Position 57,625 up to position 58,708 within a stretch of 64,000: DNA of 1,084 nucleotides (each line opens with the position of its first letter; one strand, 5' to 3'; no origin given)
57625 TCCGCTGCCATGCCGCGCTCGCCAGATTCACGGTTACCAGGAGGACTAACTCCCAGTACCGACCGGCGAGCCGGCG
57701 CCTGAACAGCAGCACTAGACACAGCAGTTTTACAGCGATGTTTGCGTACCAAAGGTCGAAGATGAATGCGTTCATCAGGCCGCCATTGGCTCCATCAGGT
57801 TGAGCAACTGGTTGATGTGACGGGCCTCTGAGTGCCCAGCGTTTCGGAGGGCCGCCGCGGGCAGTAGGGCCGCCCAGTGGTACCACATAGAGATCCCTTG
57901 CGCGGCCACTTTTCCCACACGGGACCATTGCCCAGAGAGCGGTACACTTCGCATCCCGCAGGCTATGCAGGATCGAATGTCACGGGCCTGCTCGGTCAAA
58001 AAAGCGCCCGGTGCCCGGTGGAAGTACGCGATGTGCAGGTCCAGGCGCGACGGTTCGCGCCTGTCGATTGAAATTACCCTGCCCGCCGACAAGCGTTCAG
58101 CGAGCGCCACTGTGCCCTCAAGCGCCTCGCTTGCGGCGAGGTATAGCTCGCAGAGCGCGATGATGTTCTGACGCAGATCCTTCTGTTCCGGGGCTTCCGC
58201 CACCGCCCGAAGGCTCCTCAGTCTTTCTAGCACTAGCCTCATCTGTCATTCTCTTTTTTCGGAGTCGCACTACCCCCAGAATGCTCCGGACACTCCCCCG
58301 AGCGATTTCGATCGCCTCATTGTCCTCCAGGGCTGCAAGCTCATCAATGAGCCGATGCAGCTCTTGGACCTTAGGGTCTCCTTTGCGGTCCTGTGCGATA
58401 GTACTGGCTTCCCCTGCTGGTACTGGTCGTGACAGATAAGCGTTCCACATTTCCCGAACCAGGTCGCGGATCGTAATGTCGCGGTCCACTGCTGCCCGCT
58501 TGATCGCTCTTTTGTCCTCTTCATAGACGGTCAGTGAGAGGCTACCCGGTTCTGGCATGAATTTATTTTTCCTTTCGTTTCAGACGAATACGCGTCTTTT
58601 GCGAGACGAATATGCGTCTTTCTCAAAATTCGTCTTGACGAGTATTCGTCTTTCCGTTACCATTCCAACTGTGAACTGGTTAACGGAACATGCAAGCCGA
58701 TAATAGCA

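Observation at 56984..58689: Repressor-coupled pair (155-aa soluble protein + 263-aa polytopic membrane protein) laid out like lambda cI-rexA-rexB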

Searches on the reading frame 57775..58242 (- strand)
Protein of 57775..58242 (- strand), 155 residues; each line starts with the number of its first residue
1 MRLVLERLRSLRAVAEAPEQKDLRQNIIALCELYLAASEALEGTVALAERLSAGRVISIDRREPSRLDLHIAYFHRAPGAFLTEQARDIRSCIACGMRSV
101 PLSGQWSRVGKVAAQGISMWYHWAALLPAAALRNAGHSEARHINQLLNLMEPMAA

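Call 6: search_protein_families(library=pfam, proteins=[window:57775-58242:-], max_evalue=0.1)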
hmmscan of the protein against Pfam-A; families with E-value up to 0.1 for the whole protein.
window:57775-58242:- (155 aa): 0 families

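Call 7: search_protein_families(library=phrogs, proteins=[window:57775-58242:-], max_evalue=0.1)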
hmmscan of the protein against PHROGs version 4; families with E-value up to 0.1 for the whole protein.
window:57775-58242:- (155 aa): 0 families

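Call 8: search_protein_families(library=padloc, proteins=[window:57775-58242:-], max_evalue=0.1)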
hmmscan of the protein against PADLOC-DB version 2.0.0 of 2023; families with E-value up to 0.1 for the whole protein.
window:57775-58242:- (155 aa): 0 families

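Call 19: find_homologous_proteins(query=window:57775-58242:-, max_evalue=0.01)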
Query window:57775-58242:- (155 aa): 3 proteins with E <= 0.01 among 521 candidates.
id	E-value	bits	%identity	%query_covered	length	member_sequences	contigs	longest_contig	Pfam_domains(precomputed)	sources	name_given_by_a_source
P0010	2.0e-86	305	99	92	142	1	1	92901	-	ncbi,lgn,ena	-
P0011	1.9e-60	221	67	100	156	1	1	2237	-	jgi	jgi:hypothetical protein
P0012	5.3e-53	197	63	100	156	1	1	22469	-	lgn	-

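Call 20: find_encoding_contigs(protein=P0011, flank=10000)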
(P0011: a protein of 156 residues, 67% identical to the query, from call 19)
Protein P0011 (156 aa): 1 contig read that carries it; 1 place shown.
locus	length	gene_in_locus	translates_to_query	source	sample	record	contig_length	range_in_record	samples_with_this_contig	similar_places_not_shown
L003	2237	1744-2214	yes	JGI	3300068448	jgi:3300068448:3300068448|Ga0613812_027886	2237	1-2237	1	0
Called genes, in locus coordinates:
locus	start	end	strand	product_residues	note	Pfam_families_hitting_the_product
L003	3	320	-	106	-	?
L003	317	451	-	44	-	-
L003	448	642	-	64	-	-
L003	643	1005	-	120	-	-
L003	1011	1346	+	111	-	-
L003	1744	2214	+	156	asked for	-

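Call 21: find_encoding_contigs(protein=P0010, flank=10000)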
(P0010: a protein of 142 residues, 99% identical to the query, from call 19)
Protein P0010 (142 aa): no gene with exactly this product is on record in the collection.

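Call 38: predict_structure(alignment_id=A3)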
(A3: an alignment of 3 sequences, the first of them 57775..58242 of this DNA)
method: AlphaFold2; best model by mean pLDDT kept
length: 155 residues; sequences in the alignment: 3
mean_pLDDT: 42.4   pTM: 0.31
mean pLDDT of the five models: 42.4, 40.7, 40.3, 39.6, 36.8
residues with pLDDT >= 90: 0; 70-90: 0; 50-70: 20; < 50: 135
segments of 3 or more residues with pLDDT < 50: 26-31, 33-155
pLDDT, mean of each block of 10 residues (from residue 1): 55 53 50 47 39 31 38 42 46 37 31 41 45 43 43 33
secondary structure, 60 per line:
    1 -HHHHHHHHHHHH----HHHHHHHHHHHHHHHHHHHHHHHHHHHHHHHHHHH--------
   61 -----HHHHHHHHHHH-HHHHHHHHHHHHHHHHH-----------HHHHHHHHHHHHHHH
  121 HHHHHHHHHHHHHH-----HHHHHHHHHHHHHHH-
elements in order: H2-13 H18-52 H66-76 H78-94 H106-134 H140-154

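Call 58: find_related_loci(query=A7, collection=viral_contigs, flank=8000)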
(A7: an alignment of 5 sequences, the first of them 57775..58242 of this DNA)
Query A7 (155 aa) in viral_contigs; peptide patterns used: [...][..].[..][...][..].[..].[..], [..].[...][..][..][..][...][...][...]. (x = any residue, [..] = any of these).
177 stretches matched a pattern, but none encodes a relative of the query by tblastn (E <= 1e-3).

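Call 62: find_related_loci(query=A10, collection=genome_contigs, flank=8000)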
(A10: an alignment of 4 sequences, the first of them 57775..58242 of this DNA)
Query A10 (155 aa) in genome_contigs; peptide patterns used: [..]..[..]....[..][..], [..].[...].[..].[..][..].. (x = any residue, [..] = any of these).
22 stretches matched a pattern, but none encodes a relative of the query by tblastn (E <= 1e-3).

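Call 63: find_related_loci(query=A10, collection=metagenome_contigs, flank=8000)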
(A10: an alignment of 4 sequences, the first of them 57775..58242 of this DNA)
Query A10 (155 aa) in metagenome_contigs; peptide patterns used: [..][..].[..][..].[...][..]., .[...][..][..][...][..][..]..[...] (x = any residue, [..] = any of these).
464 stretches matched a pattern; 3 encode a relative of the query (tblastn E <= 1e-3); 3 distinct loci.
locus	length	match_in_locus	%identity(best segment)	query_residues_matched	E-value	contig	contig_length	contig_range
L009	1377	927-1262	63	44-155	2e-45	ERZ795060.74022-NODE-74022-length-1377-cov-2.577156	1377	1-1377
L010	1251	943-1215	32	64-155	3e-7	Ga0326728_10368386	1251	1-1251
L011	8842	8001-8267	32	64-155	3e-6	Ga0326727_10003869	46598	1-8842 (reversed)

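Call 64: find_homologous_proteins(query=A7, max_evalue=0.01)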
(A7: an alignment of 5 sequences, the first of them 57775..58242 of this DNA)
Query A7 (5 sequences) (155 aa, profile of the alignment): 8 proteins with E <= 0.01 among 8000 candidates.
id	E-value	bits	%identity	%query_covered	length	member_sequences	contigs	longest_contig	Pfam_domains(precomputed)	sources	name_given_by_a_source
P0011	1.4e-73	264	67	100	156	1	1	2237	-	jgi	jgi:hypothetical protein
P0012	5.9e-73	262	63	100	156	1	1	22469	-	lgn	-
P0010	1.1e-63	232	99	92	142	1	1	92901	-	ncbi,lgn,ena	-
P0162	7.5e-52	193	63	72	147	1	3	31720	-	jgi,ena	-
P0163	2.0e-48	182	38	10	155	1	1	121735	-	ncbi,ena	-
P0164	2.8e-47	178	28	55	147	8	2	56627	-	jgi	jgi:hypothetical protein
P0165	1.1e-31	128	31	58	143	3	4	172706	-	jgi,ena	jgi:hypothetical protein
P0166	5.1e-24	103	36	59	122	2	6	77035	-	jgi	jgi:hypothetical protein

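Call 68: find_encoding_contigs(protein=P0162, flank=10000, max_places=3)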
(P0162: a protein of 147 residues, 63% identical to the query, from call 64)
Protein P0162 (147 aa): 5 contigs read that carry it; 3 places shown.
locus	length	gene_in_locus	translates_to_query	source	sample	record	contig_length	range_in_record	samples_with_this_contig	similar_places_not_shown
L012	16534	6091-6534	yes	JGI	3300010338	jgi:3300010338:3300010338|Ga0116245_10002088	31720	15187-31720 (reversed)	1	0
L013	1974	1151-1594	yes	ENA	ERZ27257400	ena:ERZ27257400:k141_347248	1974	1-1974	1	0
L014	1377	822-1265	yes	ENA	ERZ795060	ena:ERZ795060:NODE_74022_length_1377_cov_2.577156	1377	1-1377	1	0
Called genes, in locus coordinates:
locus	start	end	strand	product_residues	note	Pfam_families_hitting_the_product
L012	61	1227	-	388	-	-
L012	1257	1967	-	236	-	PF12705:PDDEXK_1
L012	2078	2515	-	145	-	-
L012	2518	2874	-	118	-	-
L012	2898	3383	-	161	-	-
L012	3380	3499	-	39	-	-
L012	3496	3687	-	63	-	-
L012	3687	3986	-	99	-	-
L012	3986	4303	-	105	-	-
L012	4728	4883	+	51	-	-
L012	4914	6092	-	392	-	PF12323:HTH_OrfB_IS605, PF01385:OrfB_IS605, PF07282:Cas12f1-like_TNB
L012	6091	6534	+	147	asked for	-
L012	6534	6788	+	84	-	-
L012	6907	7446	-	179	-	PF13385:Laminin_G_3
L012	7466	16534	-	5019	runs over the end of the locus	PF01464:SLT, PF13563:2_5_RNA_ligase2, PF00712:DNA_pol3_beta (faint), PF02767:DNA_pol3_beta_2, PF02768:DNA_pol3_beta_3 (weak), PF06252:GemA (faint)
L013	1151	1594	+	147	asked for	-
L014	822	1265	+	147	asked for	-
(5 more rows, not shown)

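Call 71: find_encoding_contigs(protein=P0165, flank=8000, max_places=4)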
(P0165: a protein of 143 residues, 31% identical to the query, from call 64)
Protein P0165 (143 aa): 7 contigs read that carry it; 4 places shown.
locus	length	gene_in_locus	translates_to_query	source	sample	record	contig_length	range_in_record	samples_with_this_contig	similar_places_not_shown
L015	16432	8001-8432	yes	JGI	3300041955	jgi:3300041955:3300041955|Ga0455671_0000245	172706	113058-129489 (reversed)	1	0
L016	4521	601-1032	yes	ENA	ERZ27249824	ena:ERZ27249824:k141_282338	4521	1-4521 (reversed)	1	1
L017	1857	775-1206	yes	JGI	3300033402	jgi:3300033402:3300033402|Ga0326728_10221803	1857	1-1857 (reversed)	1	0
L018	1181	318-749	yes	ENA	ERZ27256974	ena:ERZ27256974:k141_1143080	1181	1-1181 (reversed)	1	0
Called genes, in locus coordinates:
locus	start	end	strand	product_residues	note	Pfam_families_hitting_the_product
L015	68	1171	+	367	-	PF01408:GFO_IDH_MocA, PF22725:GFO_IDH_MocA_C3 (weak)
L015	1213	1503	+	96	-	PF02604:PhdYeFM_antitox (weak)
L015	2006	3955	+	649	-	PF00672:HAMP, PF07228:SpoIIE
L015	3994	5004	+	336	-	PF07885:Ion_trans_2, PF02826:2-Hacid_dh_C (faint), PF02254:TrkA_N, PF02080:TrkA_C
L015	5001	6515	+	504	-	PF03853:YjeF_N, PF01256:Carb_kinase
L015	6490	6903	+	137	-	PF02367:TsaE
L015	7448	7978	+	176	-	-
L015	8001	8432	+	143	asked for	-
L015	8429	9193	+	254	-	-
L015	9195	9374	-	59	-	-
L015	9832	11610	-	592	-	PF00501:AMP-binding, PF23562:AMP-binding_C_3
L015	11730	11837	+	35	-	-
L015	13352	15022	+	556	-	PF00920:ILVD_EDD_N, PF24877:ILV_EDD_C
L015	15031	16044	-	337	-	PF01018:GTP1_OBG, PF01926:MMR_HSR1, PF02421:FeoB_N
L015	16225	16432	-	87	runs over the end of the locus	PF01016:Ribosomal_L27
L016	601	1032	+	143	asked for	-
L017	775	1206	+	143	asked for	-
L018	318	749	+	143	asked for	-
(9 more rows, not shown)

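Call 72: find_encoding_contigs(protein=P0166, flank=8000, max_places=4)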
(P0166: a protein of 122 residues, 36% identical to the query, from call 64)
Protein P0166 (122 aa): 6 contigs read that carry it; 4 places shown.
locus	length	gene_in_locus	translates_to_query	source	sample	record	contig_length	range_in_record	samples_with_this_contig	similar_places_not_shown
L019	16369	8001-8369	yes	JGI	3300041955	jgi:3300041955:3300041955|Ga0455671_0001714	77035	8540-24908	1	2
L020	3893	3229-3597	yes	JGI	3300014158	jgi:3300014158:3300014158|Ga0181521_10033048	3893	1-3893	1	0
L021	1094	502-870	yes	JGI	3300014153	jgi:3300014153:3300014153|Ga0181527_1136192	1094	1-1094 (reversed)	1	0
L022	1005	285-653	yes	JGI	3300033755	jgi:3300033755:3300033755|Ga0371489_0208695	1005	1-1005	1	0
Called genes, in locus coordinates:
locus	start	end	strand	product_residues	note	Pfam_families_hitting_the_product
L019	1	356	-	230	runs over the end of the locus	PF13187:Fer4_9 (faint), PF12838:Fer4_7 (weak), PF13247:Fer4_11, PF00037:Fer4 (weak), PF12797:Fer4_2 (weak), PF12837:Fer4_6 (weak), PF13237:Fer4_10 (weak)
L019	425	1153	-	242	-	PF01597:GCV_H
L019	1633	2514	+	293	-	PF01509:TruB_N, PF16198:TruB_C_2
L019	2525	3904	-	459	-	PF00483:NTP_transferase, PF01128:IspD (weak), PF12804:NTP_transf_3, PF25084:LbH_EIF2B, PF25087:GMPPB_C (weak), PF00132:Hexapep, PF14602:Hexapep_2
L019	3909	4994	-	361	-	PF01933:CofD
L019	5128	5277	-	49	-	-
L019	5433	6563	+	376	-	PF27096:UvrC_M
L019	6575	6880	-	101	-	-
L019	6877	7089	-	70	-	-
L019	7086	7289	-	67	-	-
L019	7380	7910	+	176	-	PF13384:HTH_23 (faint)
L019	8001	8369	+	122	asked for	-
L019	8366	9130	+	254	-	-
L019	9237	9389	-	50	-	-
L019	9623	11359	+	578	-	PF00920:ILVD_EDD_N, PF24877:ILV_EDD_C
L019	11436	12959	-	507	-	PF00413:Peptidase_M10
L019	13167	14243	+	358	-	-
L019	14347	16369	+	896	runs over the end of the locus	PF05787:PhoX (faint), PF08450:SGL (faint), PF25021:TEN_NHL, PF24684:Vgb_lyase (weak), PF25021:TEN_NHL, PF01436:NHL (weak), PF25021:TEN_NHL, PF01436:NHL (weak), +6 more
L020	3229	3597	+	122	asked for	-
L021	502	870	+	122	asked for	-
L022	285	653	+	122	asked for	-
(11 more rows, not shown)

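Call 87: search_solved_structures(query=A7, max_evalue=10)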
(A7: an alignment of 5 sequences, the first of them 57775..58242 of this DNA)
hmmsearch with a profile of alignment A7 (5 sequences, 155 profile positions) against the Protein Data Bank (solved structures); distinct sequences matched with E-value up to 10: 2.
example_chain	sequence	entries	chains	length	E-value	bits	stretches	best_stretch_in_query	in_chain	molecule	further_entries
6g1c_V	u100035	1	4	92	1.5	11.7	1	18-53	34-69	Antitoxin HicB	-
9c7z_A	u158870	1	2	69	2.7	10.9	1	1-53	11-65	HALC3_919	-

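Call 88: search_protein_families(library=ncbifam, proteins=[window:57775-58242:-], max_evalue=0.1)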
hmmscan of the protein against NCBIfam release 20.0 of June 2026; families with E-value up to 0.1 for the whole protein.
window:57775-58242:- (155 aa): 0 families

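Call 89: search_protein_families(library=pfam, proteins=[L015:7448-7978:+, L019:7380-7910:+, L019:7086-7289:-, L003:1413-1871:+, L019:6575-6880:-, L019:6877-7089:-], max_evalue=0.1)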
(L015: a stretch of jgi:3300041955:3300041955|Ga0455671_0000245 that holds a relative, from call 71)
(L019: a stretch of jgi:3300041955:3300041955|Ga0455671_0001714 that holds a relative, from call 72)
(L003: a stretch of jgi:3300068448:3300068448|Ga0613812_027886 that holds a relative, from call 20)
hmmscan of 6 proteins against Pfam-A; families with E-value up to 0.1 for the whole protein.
L015:7448-7978:+ (176 aa): 6 families
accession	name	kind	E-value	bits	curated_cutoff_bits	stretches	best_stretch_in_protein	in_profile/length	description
PF13384.12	HTH_23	-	3e-05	24.1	24.6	1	21-55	16-49/50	Homeodomain-like domain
PF13022.12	HTH_Tnp_1_2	-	0.00042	20.9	27.9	1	24-47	27-50/122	Helix-turn-helix of insertion element transposase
PF13551.12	HTH_29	-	0.023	15.2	28.1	1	20-63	8-51/64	Winged helix-turn helix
PF01476.26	LysM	-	0.043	14.2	20.9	1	22-43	5-26/43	LysM domain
PF13518.12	HTH_28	-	0.078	13.5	25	0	20-46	9-35/52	Helix-turn-helix domain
PF25787.1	HTH_SB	-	0.078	13.2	43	0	8-50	4-53/53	Sleeping Beauty transposase HTH domain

L019:7380-7910:+ (176 aa): 3 families
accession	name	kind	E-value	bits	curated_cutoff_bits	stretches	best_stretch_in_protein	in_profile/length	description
PF13384.12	HTH_23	-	1.3e-05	25.3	24.6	1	6-55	4-49/50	Homeodomain-like domain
PF13022.12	HTH_Tnp_1_2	-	0.00033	21.2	27.9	1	24-46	27-49/122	Helix-turn-helix of insertion element transposase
PF20432.4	Xre-like-HTH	-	0.093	13.5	25.8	0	11-47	11-45/63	Antitoxin Xre-like helix-turn-helix domain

L019:7086-7289:- (67 aa): 0 families

L003:1413-1871:+ (152 aa): 0 families

L019:6575-6880:- (101 aa): 0 families

L019:6877-7089:- (70 aa): 0 families

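Call 97: search_dna_similar(query=window:57775-58242:-, collection=phages, mode=protein, max_evalue=0.01)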
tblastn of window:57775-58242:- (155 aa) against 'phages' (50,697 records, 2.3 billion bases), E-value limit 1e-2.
No match.

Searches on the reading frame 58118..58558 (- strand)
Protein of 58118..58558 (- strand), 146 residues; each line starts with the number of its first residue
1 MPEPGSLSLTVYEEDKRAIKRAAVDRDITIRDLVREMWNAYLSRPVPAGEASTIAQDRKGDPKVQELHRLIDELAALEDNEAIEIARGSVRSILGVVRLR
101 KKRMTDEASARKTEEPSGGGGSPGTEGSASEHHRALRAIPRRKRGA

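Call 6: search_protein_families(library=pfam, proteins=[window:58118-58558:-], max_evalue=0.1)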
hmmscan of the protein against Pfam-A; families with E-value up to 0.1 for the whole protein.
window:58118-58558:- (146 aa): 0 families

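Call 7: search_protein_families(library=phrogs, proteins=[window:58118-58558:-], max_evalue=0.1)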
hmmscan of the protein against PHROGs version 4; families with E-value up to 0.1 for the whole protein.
window:58118-58558:- (146 aa): 0 families

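Call 8: search_protein_families(library=padloc, proteins=[window:58118-58558:-], max_evalue=0.1)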
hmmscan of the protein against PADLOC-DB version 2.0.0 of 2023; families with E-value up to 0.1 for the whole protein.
window:58118-58558:- (146 aa): 0 families

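Call 40: search_solved_structures(query=A4, max_evalue=10, show_alignments=2)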
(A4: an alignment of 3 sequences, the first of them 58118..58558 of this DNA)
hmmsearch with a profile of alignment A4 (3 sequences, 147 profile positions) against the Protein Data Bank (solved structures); distinct sequences matched with E-value up to 10: 6.
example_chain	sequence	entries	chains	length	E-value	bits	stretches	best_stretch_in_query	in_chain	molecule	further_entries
6xss_A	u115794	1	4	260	0.021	18.1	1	13-77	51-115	C4_nat_HFuse-7900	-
6n4n_C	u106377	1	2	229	0.037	17.2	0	49-77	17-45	Rosetta-designed danoprevir/NS3a complex reader 2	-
4ymx_A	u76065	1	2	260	0.48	13.6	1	72-104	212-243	ABC-type amino acid transport system, periplasmic component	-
3mx9_A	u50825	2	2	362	0.64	13.2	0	65-105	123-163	Protein scV3V2(G19S) | scV3V2(G19S)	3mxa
5g52_B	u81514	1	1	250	0.97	12.6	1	10-83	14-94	VP2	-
5l7q_B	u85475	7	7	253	0.99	12.6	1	10-83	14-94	vp2 | Genome polyprotein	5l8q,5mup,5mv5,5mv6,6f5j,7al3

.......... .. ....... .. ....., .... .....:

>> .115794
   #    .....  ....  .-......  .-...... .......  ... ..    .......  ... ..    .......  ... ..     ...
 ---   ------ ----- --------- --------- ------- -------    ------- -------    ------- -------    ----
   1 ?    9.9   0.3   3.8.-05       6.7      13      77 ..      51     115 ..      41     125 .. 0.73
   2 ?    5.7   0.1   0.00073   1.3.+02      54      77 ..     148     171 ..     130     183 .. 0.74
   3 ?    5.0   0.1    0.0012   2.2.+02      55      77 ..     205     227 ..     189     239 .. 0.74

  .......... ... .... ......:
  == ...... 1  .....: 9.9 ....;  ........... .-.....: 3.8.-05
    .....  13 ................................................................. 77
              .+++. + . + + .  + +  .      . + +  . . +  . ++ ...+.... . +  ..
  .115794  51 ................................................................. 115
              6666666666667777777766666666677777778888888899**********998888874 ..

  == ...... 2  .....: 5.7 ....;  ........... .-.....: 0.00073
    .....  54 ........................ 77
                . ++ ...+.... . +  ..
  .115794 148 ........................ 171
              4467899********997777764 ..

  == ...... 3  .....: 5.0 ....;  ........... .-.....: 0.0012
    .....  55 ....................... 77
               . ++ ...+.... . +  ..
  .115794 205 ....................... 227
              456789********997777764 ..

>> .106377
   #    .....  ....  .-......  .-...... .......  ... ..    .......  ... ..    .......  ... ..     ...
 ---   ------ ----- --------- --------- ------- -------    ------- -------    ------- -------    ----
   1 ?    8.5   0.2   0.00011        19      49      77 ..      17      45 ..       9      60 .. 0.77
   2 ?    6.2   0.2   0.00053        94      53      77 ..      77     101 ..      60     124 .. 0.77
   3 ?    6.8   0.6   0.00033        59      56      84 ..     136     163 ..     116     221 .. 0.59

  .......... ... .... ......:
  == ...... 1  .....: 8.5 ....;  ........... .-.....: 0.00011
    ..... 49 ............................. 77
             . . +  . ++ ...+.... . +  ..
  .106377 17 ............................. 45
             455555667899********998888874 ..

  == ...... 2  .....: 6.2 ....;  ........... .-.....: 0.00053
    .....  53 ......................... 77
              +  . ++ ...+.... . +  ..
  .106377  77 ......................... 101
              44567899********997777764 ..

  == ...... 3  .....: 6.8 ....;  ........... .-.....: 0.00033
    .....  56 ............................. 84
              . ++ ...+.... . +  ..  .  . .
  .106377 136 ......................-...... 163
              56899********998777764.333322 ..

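Call 88: search_protein_families(library=ncbifam, proteins=[window:58118-58558:-], max_evalue=0.1)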
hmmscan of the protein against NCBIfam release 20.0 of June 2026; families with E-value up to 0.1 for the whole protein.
window:58118-58558:- (146 aa): 0 families
